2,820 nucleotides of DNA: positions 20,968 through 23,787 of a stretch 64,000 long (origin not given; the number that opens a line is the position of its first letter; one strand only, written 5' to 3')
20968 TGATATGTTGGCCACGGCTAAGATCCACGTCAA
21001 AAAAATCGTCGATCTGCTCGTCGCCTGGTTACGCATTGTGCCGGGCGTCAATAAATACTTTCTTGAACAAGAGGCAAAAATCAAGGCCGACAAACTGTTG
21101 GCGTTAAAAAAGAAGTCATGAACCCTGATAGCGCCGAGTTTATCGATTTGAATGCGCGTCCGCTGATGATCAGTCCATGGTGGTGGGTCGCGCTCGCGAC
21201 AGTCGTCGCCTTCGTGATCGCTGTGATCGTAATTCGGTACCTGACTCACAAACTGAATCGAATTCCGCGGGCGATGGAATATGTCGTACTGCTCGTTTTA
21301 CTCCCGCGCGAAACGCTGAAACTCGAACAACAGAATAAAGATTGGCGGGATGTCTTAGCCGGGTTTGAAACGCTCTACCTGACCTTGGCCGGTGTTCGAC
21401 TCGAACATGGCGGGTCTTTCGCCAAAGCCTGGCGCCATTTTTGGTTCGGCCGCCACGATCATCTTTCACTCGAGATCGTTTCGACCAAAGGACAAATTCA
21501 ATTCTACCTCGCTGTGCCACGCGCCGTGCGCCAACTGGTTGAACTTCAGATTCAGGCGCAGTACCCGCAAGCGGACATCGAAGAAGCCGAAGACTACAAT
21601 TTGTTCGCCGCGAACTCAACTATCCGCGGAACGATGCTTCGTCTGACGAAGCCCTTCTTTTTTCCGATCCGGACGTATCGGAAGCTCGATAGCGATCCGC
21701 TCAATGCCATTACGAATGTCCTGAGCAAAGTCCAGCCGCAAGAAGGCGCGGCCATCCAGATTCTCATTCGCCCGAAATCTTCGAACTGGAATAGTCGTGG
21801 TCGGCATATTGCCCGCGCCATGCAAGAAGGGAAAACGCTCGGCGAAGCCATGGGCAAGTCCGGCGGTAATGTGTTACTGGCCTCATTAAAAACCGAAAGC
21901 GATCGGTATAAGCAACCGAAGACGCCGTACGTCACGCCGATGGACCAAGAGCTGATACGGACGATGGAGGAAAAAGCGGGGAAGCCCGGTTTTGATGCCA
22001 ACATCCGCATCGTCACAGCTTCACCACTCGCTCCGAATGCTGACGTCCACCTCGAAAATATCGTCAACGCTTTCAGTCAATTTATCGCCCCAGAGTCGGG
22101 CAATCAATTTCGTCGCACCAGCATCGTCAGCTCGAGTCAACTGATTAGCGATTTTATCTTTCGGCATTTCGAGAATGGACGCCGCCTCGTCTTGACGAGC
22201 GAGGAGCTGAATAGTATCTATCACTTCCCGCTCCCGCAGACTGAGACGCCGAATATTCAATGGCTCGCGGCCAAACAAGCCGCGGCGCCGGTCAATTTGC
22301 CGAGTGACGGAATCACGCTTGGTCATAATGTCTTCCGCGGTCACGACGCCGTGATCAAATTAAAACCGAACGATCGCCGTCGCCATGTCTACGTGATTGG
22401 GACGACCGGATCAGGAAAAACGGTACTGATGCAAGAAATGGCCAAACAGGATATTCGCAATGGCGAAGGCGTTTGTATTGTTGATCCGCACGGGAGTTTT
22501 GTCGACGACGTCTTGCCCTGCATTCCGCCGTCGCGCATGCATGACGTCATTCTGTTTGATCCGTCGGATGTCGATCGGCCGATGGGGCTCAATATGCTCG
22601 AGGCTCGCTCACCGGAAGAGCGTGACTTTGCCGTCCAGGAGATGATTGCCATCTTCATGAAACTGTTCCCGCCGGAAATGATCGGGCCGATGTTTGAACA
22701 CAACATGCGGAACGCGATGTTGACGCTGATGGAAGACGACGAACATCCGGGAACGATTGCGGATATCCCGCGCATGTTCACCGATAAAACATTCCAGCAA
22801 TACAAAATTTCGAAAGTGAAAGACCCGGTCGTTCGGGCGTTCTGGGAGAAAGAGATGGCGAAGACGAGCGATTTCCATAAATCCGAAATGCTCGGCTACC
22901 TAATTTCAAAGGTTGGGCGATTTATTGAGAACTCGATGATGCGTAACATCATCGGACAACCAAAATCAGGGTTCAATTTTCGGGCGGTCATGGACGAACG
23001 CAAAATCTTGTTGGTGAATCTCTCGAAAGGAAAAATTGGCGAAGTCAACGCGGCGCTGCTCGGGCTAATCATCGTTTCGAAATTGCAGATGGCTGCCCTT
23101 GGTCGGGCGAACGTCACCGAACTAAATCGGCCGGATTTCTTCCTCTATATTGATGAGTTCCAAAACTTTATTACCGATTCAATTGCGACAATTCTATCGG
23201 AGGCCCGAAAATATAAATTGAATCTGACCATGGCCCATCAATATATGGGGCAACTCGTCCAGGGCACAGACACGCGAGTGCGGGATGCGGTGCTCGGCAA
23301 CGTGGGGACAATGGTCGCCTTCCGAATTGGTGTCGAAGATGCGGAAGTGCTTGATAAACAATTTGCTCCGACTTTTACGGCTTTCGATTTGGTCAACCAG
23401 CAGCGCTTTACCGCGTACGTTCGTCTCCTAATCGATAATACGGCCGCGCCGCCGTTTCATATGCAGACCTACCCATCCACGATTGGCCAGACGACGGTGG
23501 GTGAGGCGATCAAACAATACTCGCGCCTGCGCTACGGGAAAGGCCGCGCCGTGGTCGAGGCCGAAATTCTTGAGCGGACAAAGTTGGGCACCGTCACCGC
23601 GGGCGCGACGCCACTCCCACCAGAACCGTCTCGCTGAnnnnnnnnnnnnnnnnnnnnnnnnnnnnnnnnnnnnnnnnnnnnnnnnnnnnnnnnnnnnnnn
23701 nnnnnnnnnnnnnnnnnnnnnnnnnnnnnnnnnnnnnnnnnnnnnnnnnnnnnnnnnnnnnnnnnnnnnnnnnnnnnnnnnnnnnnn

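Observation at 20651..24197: T4CP-like membrane ATPase operon plus nearby TfoX-N protein: candidate DNA-uptake machinery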

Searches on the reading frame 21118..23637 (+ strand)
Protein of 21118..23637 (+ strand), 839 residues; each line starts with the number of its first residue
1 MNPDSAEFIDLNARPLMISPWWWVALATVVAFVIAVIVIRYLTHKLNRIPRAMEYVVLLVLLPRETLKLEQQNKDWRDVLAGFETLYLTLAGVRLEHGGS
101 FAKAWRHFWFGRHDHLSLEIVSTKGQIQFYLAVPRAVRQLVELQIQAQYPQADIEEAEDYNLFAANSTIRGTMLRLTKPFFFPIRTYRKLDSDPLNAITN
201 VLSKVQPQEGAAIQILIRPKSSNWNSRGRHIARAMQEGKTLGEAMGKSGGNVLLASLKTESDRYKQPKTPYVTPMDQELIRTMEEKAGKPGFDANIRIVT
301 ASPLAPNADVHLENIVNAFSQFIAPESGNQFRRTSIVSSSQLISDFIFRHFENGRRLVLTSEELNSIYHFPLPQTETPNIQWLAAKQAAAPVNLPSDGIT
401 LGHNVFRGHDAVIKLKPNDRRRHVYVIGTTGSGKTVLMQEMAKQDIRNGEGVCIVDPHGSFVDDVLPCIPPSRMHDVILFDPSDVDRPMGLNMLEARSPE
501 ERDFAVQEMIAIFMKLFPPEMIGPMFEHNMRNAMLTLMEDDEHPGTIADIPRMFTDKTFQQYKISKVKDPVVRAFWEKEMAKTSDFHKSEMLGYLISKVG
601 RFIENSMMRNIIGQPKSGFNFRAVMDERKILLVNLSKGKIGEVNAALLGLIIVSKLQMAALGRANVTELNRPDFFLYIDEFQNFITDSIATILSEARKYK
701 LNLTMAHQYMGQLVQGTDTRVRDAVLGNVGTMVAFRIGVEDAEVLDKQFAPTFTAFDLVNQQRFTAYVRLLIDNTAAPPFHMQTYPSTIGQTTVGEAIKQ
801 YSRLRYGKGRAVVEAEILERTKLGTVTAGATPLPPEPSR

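Call 3: search_protein_families(library=pfam, proteins=[window:21118-23637:+], max_evalue=0.01)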
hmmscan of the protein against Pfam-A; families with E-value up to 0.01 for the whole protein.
window:21118-23637:+ (839 aa): 9 families
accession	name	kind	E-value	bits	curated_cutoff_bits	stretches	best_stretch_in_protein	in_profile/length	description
PF10412.15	TrwB_AAD_bind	-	1.2e-09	38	20.5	1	412-737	6-310/387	Type IV secretion-system coupling protein DNA-binding domain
PF02534.20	T4SS-DNA_transf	-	2.1e-07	30.6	20.1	1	422-747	45-380/468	Type IV secretory system Conjugative DNA transfer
PF01935.23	DUF87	-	6.1e-07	30.2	23.2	1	410-463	11-66/220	Helicase HerA, central domain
PF12696.13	TraG-D_C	-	1.7e-05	25.1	22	1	676-745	4-72/126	TraM recognition site of TraD and TraG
PF13401.12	AAA_22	-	0.00025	21.8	27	0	420-454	4-39/130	AAA domain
PF25199.1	nSTAND_NTPase5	-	0.00036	20.8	34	1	412-464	32-85/145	Novel STAND NTPase 5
PF01580.24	FtsK_SpoIIIE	-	0.00043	20.2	24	1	399-441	20-59/221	FtsK/SpoIIIE family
PF13191.12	AAA_16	-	0.0032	18.4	32.6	0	420-453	23-55/167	AAA ATPase domain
PF05872.18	HerA_C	-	0.0076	15.4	22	0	412-459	12-59/502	Helicase HerA-like C-terminal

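Call 4: search_protein_families(library=ncbifam, proteins=[window:21118-23637:+], max_evalue=0.01)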
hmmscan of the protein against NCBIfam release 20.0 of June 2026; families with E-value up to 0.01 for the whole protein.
window:21118-23637:+ (839 aa): 13 families
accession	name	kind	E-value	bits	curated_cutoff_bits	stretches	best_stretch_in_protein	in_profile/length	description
TIGR03743.1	SXT_TraD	subfamily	3.4e-13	48.9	366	2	398-459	153-213/636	conjugative transfer system coupling protein TraD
TIGR03754.1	conj_TOL_TraD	equivalog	2.8e-10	39.3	647.55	1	397-460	157-219/643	type IV conjugative transfer system coupling protein TraD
NF045973.1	conju_CD1115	equivalog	2.8e-08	33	250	1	418-743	21-363/442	VirD4-like conjugal transfer protein, CD1115 family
NF053655.1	CedD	equivalog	5.5e-07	28.6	600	1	400-463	200-263/527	DNA-translocating ATPase CedD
NF041447.1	TrbC_conju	equivalog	1.9e-06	26.7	800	1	401-457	109-165/685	F-type conjugative transfer protein TrbC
TIGR02759.1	TraD_Ftype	equivalog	2.5e-05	23.2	521.35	1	416-463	171-218/566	type IV conjugative transfer system coupling protein TraD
TIGR02746.1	TraC-F-type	equivalog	0.00027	19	567.05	1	424-461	433-470/800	type IV secretion system protein TraC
TIGR00929.1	VirB4_CagE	subfamily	0.00035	18.9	643.1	0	423-443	439-459/792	VirB4 family type IV secretion/conjugal transfer ATPase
NF041326.1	Bacteroid_MobC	subfamily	0.00074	18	900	0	676-749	460-533/655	conjugal transfer protein MobC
NF045975.1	VirB4_plasma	equivalog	0.00098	16.9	590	1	424-459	518-553/894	Mbov_0397 family ICE element conjugal transfer ATPase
NF041017.1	DNA_import_CedB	equivalog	0.0016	17.1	700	1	392-445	247-300/590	DNA import protein CedB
NF045971.1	conju_CD1110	equivalog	0.0055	15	325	0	424-460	418-455/752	VirB4-like conjugal transfer ATPase, CD1110 family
TIGR03420.1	DnaA_homol_Hda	equivalog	0.0057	16.2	194.8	0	413-456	30-73/226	DnaA regulatory inactivator Hda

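Call 9: find_homologous_proteins(query=window:21118-23637:+, max_evalue=0.001)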
Query window:21118-23637:+ (839 aa): 2218 proteins with E <= 0.001 among 8000 candidates; the best 120 are listed.
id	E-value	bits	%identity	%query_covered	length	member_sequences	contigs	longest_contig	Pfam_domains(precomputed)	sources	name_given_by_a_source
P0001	0.0e+0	1909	100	100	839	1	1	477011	PF26449.1,PF10412.16,PF01935.24,PF02534.21,PF12696.14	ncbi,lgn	-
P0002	0.0e+0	1562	80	100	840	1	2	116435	PF26449.1,PF10412.16,PF01935.24,PF02534.21,PF12696.14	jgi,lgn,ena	-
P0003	0.0e+0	1458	77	95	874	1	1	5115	PF26449.1,PF10412.16,PF01935.24,PF02534.21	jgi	-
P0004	0.0e+0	1413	76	97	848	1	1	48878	PF26449.1,PF10412.16,PF01935.24,PF02534.21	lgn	-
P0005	0.0e+0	1402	75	97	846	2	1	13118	PF26449.1,PF10412.16,PF01935.24,PF02534.21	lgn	-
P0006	0.0e+0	1401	73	98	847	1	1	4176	PF26449.1,PF10412.16,PF01935.24,PF02534.21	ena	-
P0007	0.0e+0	1399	75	95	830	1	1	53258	PF26449.1,PF10412.16,PF01935.24,PF02534.21,PF12696.14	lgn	-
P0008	0.0e+0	1399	75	95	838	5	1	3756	PF26449.1,PF10412.16,PF01935.24,PF02534.21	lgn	-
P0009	0.0e+0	1394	74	98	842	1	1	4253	PF26449.1,PF10412.16,PF01935.24,PF02534.21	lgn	-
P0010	0.0e+0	1377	72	96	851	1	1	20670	PF26449.1,PF10412.16,PF01935.24,PF02534.21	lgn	-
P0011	0.0e+0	1370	72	98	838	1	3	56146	PF26449.1,PF10412.16,PF01935.24,PF02534.21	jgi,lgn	jgi:hypothetical protein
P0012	0.0e+0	1352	71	97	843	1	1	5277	PF26449.1,PF10412.16,PF01935.24,PF02534.21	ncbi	-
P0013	0.0e+0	1348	72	94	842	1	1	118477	PF26449.1,PF10412.16,PF01935.24,PF02534.21,PF12696.14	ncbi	-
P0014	0.0e+0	1339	71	96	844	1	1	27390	PF26449.1,PF10412.16,PF01935.24,PF02534.21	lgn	-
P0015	0.0e+0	1336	72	96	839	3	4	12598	PF26449.1,PF10412.16,PF01935.24,PF02534.21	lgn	-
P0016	0.0e+0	1333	71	97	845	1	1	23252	PF26449.1,PF10412.16,PF01935.24,PF02534.21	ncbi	-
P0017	0.0e+0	1329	71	97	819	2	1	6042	PF26449.1,PF10412.16,PF02534.21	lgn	-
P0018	0.0e+0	1329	70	97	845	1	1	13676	PF26449.1,PF10412.16,PF02534.21,PF12696.14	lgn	-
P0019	0.0e+0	1323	72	95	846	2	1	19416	PF26449.1,PF10412.16,PF01935.24,PF02534.21,PF25199.2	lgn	-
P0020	0.0e+0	1302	70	98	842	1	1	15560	PF26449.1,PF10412.16,PF01935.24,PF02534.21,PF12696.14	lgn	-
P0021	0.0e+0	1281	68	97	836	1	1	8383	PF26449.1,PF10412.16,PF01935.24,PF02534.21,PF12696.14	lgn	-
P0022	0.0e+0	1273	68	96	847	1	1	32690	PF26449.1,PF10412.16,PF01935.24,PF02534.21,PF12696.14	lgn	-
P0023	0.0e+0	1266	69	95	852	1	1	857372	PF26449.1,PF10412.16,PF02534.21,PF12696.14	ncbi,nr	ncbi:MAG: type IV secretion system DNA-binding domain-containing protein [Candidatus Kerfeldbacteria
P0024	0.0e+0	1258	68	97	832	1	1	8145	PF26449.1,PF10412.16,PF01935.24,PF02534.21,PF12696.14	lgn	-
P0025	0.0e+0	1253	68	96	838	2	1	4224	PF26449.1,PF10412.16,PF01935.24,PF02534.21,PF12696.14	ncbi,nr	ncbi:MAG: type IV secretory system conjugative DNA transfer family protein [Candidatus Kerfeldbacter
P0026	0.0e+0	1251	67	97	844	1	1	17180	PF26449.1,PF10412.16,PF01935.24,PF02534.21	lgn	-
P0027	0.0e+0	1245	65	99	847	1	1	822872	PF26449.1,PF10412.16,PF01935.24,PF02534.21,PF12696.14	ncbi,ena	-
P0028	0.0e+0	1240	68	96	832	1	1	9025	PF26449.1,PF10412.16,PF01935.24,PF02534.21,PF12696.14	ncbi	-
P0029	0.0e+0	1226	67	97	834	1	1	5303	PF26449.1,PF10412.16,PF01935.24,PF02534.21,PF12696.14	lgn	-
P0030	0.0e+0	1225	68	94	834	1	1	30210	PF26449.1,PF10412.16,PF01935.24,PF02534.21,PF12696.14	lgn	-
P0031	0.0e+0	1222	66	99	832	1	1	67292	PF26449.1,PF10412.16,PF01935.24,PF02534.21,PF12696.14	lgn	-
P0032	0.0e+0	1222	68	95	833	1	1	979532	PF26449.1,PF10412.16,PF01935.24,PF02534.21,PF12696.14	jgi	-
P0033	0.0e+0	1216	66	97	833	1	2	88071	PF26449.1,PF10412.16,PF01935.24,PF02534.21,PF12696.14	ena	-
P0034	0.0e+0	1211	65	97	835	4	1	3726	PF26449.1,PF10412.16,PF02534.21,PF12696.14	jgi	jgi:hypothetical protein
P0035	0.0e+0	1203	66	95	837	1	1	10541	PF26449.1,PF10412.16,PF01935.24,PF02534.21,PF12696.14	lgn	-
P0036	0.0e+0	1200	66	95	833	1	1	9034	PF26449.1,PF10412.16,PF01935.24,PF02534.21,PF12696.14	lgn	-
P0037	0.0e+0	1196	65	97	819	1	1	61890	PF26449.1,PF10412.16,PF02534.21,PF12696.14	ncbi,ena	-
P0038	0.0e+0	1195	63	97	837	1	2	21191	PF26449.1,PF10412.16,PF01935.24,PF02534.21,PF12696.14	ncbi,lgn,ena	-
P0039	0.0e+0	1191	66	94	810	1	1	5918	PF26449.1,PF10412.16,PF02534.21,PF12696.14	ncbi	-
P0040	0.0e+0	1187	66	95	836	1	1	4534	PF26449.1,PF10412.16,PF01935.24,PF02534.21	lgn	-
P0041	0.0e+0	1167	65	94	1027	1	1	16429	PF26449.1,PF10412.16,PF01935.24,PF02534.21,PF12696.14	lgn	-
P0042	0.0e+0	1161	63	95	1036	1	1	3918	PF26449.1,PF10412.16,PF01935.24,PF02534.21,PF12696.14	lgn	-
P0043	0.0e+0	1158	64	96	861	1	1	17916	PF26449.1,PF10412.16,PF01935.24,PF02534.21,PF12696.14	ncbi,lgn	-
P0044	0.0e+0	1157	62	97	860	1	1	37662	PF26449.1,PF10412.16,PF01935.24,PF02534.21,PF12696.14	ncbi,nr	ncbi:MAG: type IV secretory system conjugative DNA transfer family protein [Candidatus Kerfeldbacter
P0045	0.0e+0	1152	63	96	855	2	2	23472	PF26449.1,PF10412.16,PF01935.24,PF02534.21,PF12696.14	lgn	-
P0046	0.0e+0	1148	63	97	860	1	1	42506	PF26449.1,PF10412.16,PF01935.24,PF02534.21,PF12696.14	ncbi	-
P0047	0.0e+0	1148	61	98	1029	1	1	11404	PF26449.1,PF10412.16,PF01935.24,PF02534.21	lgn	-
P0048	0.0e+0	1147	63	97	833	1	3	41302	PF26449.1,PF10412.16,PF02534.21,PF12696.14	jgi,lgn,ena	-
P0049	0.0e+0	1147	64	93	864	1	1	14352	PF26449.1,PF10412.16,PF02534.21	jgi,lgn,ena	-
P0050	0.0e+0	1146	63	97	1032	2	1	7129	PF26449.1,PF10412.16,PF01935.24,PF02534.21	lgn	-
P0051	0.0e+0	1144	63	96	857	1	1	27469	PF26449.1,PF10412.16,PF01935.24,PF02534.21,PF12696.14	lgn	-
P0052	0.0e+0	1141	61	97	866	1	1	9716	PF26449.1,PF10412.16,PF01935.24,PF02534.21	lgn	-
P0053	0.0e+0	1137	61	99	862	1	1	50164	PF26449.1,PF10412.16,PF01935.24,PF02534.21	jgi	jgi:hypothetical protein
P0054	0.0e+0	1132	63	95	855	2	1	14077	PF26449.1,PF10412.16,PF01935.24,PF02534.21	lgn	-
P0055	0.0e+0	1132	63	95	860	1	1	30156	PF26449.1,PF10412.16,PF01935.24,PF02534.21,PF12696.14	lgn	-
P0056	0.0e+0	1125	61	98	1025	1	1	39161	PF26449.1,PF10412.16,PF01935.24,PF02534.21,PF12696.14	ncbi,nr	ncbi:MAG: type IV secretory system conjugative DNA transfer family protein [Candidatus Kerfeldbacter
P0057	0.0e+0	1124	62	97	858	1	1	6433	PF26449.1,PF10412.16,PF01935.24,PF02534.21,PF12696.14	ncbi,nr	ncbi:MAG: type IV secretory system conjugative DNA transfer family protein [Candidatus Kerfeldbacter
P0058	0.0e+0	1123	62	94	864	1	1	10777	PF26449.1,PF10412.16,PF01935.24,PF02534.21,PF12696.14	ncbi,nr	ncbi:MAG: type IV secretion system DNA-binding domain-containing protein [Candidatus Kerfeldbacteria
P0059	0.0e+0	1118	59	98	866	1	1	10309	PF26449.1,PF10412.16,PF01935.24,PF02534.21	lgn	-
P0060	0.0e+0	1108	60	98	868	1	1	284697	PF26449.1,PF10412.16,PF01935.24,PF02534.21,PF12696.14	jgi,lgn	-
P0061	0.0e+0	1074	59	97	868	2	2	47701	PF26449.1,PF10412.16,PF12696.14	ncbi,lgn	-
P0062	0.0e+0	1072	58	98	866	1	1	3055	PF26449.1,PF10412.16,PF01935.24,PF02534.21,PF12696.14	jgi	jgi:hypothetical protein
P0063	0.0e+0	1067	59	96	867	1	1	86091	PF26449.1,PF10412.16,PF01935.24,PF02534.21,PF12696.14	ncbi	-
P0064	0.0e+0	1043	57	98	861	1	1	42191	PF26449.1,PF10412.16,PF01935.24,PF02534.21,PF12696.14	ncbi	-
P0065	0.0e+0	1026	56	97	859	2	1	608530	PF26449.1,PF10412.16,PF01935.24,PF02534.21,PF12696.14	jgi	-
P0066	0.0e+0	1022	56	97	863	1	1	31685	PF26449.1,PF10412.16,PF01935.24,PF02534.21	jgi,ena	-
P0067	0.0e+0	1016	54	98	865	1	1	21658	PF26449.1,PF10412.16,PF01935.24,PF02534.21,PF12696.14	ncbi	ncbi:type IV secretory system conjugative DNA transfer family protein [Patescibacteria group bacteri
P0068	0.0e+0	1016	56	95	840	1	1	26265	PF26449.1,PF10412.16,PF01935.24,PF02534.21,PF12696.14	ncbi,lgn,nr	ncbi:MAG: type IV secretion system DNA-binding domain-containing protein [bacterium]|nr:type IV secr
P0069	0.0e+0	1015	55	98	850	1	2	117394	PF26449.1,PF10412.16,PF01935.24,PF02534.21,PF12696.14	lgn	-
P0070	0.0e+0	1014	57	95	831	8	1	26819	PF26449.1,PF10412.16,PF01935.24,PF02534.21,PF12696.14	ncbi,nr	ncbi:MAG: hypothetical protein UY52_C0022G0025 [Parcubacteria group bacterium GW2011_GWC2_49_9]|nr:M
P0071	0.0e+0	1013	55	97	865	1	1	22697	PF26449.1,PF10412.16,PF01935.24,PF02534.21,PF12696.14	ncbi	ncbi:MAG: type IV secretion system DNA-binding domain-containing protein [Patescibacteria group bact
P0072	2.8e-298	1010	56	98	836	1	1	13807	PF26449.1,PF10412.16,PF01935.24,PF02534.21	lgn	-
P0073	1.0e-297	1008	56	95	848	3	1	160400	PF26449.1,PF10412.16,PF01935.24,PF02534.21,PF12696.14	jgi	-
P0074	1.5e-296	1004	55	95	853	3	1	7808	PF26449.1,PF10412.16,PF01935.24,PF02534.21,PF12696.14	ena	-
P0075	2.7e-296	1003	56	96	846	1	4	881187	PF26449.1,PF10412.16,PF01935.24,PF02534.21,PF12696.14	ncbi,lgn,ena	-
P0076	2.8e-296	1003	56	98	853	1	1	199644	PF26449.1,PF10412.16,PF01935.24,PF02534.21,PF12696.14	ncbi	-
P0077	7.5e-296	1001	55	98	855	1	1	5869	PF26449.1,PF10412.16,PF01935.24,PF02534.21,PF12696.14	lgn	-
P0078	1.3e-295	1001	53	98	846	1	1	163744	PF26449.1,PF10412.16,PF01935.24,PF02534.21,PF12696.14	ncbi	-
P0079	6.1e-295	998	56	96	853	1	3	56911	PF26449.1,PF10412.16,PF01935.24,PF02534.21,PF12696.14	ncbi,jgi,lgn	-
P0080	6.1e-295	998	56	95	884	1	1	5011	PF26449.1,PF10412.16,PF01935.24,PF02534.21,PF12696.14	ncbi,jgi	jgi:hypothetical protein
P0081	1.2e-294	997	55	97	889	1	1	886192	PF26449.1,PF10412.16,PF01935.24,PF02534.21,PF12696.14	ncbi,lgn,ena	-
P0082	6.1e-294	995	56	95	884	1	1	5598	PF26449.1,PF10412.16,PF01935.24,PF02534.21,PF12696.14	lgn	-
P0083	1.0e-293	994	56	95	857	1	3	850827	PF26449.1,PF10412.16,PF01935.24,PF02534.21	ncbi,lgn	-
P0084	1.7e-293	994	56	95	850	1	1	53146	PF26449.1,PF10412.16,PF02534.21,PF12696.14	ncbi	ncbi:MAG: type IV secretory system conjugative DNA transfer family protein [Patescibacteria group ba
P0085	1.9e-293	994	55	96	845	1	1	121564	PF26449.1,PF10412.16,PF02534.21,PF12696.14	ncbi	-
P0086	2.9e-293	993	55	97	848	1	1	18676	PF26449.1,PF10412.16,PF12696.14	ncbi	-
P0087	4.9e-293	992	55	95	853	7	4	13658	PF26449.1,PF10412.16,PF01935.24,PF12696.14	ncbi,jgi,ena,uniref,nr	ncbi:hypothetical protein A3J43_03485 [Candidatus Uhrbacteria bacterium RIFCSPHIGHO2_12_FULL_54_23]|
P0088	6.2e-293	992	55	97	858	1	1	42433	PF26449.1,PF10412.16,PF01935.24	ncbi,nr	ncbi:MAG: type IV secretion system DNA-binding domain-containing protein [bacterium]|nr:type IV secr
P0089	9.7e-293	991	55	94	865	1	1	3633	PF26449.1,PF10412.16,PF01935.24,PF02534.21,PF12696.14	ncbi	-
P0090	1.3e-292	991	54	96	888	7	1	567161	PF26449.1,PF10412.16,PF01935.24,PF02534.21,PF12696.14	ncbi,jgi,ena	ncbi:MAG: type IV secretion system DNA-binding domain-containing protein [Patescibacteria group bact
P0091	1.6e-292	991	55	96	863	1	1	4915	PF26449.1,PF10412.16,PF01935.24,PF02534.21,PF12696.14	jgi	-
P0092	1.7e-292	990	55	94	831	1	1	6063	PF26449.1,PF10412.16,PF02534.21,PF12696.14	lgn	-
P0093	1.7e-292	990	55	98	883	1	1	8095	PF26449.1,PF10412.16,PF01935.24,PF02534.21,PF12696.14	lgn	-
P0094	2.5e-292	990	55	97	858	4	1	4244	PF26449.1,PF10412.16,PF01935.24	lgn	-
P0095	2.9e-292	990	54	96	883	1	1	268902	PF26449.1,PF10412.16,PF01935.24,PF02534.21,PF12696.14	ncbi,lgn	-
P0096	4.9e-292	989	56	95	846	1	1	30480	PF26449.1,PF10412.16,PF01935.24,PF02534.21,PF12696.14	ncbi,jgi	ncbi:MAG: type IV secretion system DNA-binding domain-containing protein [Patescibacteria group bact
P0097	1.3e-291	987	56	97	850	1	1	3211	PF26449.1,PF10412.16,PF01935.24,PF02534.21,PF12696.14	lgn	-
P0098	1.6e-291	987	56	96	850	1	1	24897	PF26449.1,PF10412.16,PF01935.24,PF02534.21,PF12696.14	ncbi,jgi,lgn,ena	ncbi:MAG: type IV secretion system DNA-binding domain-containing protein [Patescibacteria group bact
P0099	1.9e-291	987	55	97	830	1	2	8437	PF26449.1,PF10412.16,PF01935.24,PF02534.21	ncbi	-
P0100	2.2e-291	987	57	93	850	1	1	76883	PF26449.1,PF10412.16,PF01935.24,PF02534.21,PF12696.14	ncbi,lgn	-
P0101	2.7e-291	986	55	95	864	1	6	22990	PF26449.1,PF10412.16,PF01935.24,PF02534.21,PF12696.14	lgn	-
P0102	3.0e-291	986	55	97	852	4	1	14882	PF26449.1,PF10412.16,PF01935.24,PF02534.21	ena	-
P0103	3.4e-291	986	54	96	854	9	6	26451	PF26449.1,PF10412.16,PF01935.24,PF02534.21,PF12696.14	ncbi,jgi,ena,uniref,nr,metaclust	ncbi:hypothetical protein A3I42_02510 [Candidatus Uhrbacteria bacterium RIFCSPLOWO2_02_FULL_49_11]|u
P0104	3.9e-291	986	55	96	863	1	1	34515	PF26449.1,PF10412.16,PF01935.24,PF02534.21,PF12696.14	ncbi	ncbi:MAG: type IV secretion system DNA-binding domain-containing protein [bacterium]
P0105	4.3e-291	986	55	96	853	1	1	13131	PF26449.1,PF10412.16,PF01935.24,PF02534.21,PF12696.14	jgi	jgi:hypothetical protein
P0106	5.4e-291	985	54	97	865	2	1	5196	PF26449.1,PF10412.16,PF01935.24,PF02534.21,PF12696.14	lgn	-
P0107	6.1e-291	985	55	96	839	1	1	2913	PF26449.1,PF10412.16,PF01935.24,PF02534.21,PF12696.14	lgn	-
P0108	6.3e-291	985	55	94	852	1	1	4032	PF26449.1,PF10412.16,PF01935.24,PF02534.21,PF12696.14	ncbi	ncbi:MAG: type IV secretion system DNA-binding domain-containing protein, partial [bacterium]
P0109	1.0e-290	985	55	98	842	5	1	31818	PF26449.1,PF10412.16,PF01935.24,PF02534.21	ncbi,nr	ncbi:MAG: type IV secretion system DNA-binding domain-containing protein [Patescibacteria group bact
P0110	1.1e-290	984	56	94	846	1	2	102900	PF26449.1,PF10412.16,PF01935.24,PF02534.21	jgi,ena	-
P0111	1.2e-290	984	56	97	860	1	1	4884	PF26449.1,PF10412.16,PF01935.24,PF02534.21,PF12696.14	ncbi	-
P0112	2.6e-290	983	56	96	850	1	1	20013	PF26449.1,PF10412.16,PF02534.21,PF12696.14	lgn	-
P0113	2.9e-290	983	55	97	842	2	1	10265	PF26449.1,PF10412.16,PF01935.24,PF02534.21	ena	-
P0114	3.6e-290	983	55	97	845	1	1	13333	PF26449.1,PF10412.16,PF01935.24,PF02534.21,PF12696.14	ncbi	ncbi:MAG: type IV secretion system DNA-binding domain-containing protein [bacterium]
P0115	5.6e-290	982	55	97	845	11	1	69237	PF26449.1,PF10412.16,PF01935.24,PF02534.21,PF12696.14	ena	-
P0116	7.7e-290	982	57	93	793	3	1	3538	PF26449.1,PF10412.16,PF01935.24,PF02534.21,PF12696.14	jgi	jgi:hypothetical protein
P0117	8.6e-290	981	55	95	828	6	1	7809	PF26449.1,PF10412.16,PF01935.24,PF02534.21,PF12696.14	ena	-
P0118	8.6e-290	981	57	94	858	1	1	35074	PF26449.1,PF10412.16,PF01935.24,PF02534.21,PF12696.14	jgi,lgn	-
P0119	1.4e-289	981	54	95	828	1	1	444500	PF26449.1,PF10412.16,PF01935.24,PF02534.21,PF12696.14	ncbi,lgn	-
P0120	2.6e-289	980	55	96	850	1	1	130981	PF26449.1,PF10412.16,PF01935.24,PF02534.21,PF12696.14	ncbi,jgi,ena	ncbi:MAG: type IV secretory system conjugative DNA transfer family protein [Patescibacteria group ba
